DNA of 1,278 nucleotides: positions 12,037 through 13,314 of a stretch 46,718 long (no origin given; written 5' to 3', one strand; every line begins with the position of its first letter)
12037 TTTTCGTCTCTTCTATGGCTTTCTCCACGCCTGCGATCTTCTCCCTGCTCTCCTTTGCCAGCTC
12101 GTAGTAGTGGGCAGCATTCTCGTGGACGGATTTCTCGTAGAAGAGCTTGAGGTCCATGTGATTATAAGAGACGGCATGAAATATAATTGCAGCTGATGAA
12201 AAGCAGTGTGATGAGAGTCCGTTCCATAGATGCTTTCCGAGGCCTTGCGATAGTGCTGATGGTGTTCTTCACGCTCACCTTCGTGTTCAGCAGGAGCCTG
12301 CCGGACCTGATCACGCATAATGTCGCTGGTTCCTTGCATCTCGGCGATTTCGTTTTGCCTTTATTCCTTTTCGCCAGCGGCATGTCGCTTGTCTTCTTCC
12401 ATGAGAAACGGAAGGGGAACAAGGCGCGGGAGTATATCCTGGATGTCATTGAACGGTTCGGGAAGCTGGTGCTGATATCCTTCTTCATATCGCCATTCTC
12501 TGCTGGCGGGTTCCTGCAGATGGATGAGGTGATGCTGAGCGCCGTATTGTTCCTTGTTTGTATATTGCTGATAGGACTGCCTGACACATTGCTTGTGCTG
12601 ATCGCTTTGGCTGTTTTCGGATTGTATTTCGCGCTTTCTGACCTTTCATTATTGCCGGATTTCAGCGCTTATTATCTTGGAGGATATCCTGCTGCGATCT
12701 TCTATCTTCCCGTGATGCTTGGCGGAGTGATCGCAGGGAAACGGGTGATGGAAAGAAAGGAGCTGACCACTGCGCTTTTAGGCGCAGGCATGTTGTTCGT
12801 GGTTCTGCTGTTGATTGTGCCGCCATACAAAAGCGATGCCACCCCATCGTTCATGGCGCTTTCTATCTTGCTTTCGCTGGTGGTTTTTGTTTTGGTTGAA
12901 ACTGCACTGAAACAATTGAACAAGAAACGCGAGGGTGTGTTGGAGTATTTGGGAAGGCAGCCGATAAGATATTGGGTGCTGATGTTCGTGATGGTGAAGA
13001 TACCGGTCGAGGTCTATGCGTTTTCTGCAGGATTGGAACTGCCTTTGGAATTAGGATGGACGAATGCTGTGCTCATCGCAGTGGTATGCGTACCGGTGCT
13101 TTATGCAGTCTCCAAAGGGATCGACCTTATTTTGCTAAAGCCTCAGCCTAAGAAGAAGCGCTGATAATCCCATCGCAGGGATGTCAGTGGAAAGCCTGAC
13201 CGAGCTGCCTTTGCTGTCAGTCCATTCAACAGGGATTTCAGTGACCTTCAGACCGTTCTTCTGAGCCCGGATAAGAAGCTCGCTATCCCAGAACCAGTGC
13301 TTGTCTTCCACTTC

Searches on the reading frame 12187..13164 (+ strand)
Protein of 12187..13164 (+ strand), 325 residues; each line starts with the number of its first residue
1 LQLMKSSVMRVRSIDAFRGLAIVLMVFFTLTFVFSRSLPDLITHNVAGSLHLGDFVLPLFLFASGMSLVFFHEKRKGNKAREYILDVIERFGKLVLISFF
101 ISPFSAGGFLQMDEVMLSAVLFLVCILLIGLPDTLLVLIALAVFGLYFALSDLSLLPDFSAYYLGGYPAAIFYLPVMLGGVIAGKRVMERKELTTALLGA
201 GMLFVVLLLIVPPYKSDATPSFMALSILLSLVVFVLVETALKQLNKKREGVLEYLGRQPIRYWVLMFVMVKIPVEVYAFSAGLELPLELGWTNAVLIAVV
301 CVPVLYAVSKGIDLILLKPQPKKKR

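Call 27: search_protein_families(library=pfam, proteins=[window:12187-13164:+], max_evalue=0.001)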
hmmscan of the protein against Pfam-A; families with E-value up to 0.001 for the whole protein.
window:12187-13164:+ (325 aa): 1 family
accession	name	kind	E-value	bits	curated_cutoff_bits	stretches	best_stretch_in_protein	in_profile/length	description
PF07786.18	HGSNAT_cat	-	1.8e-09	37.9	22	1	10-190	1-187/222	Heparan-alpha-glucosaminide N-acetyltransferase, catalytic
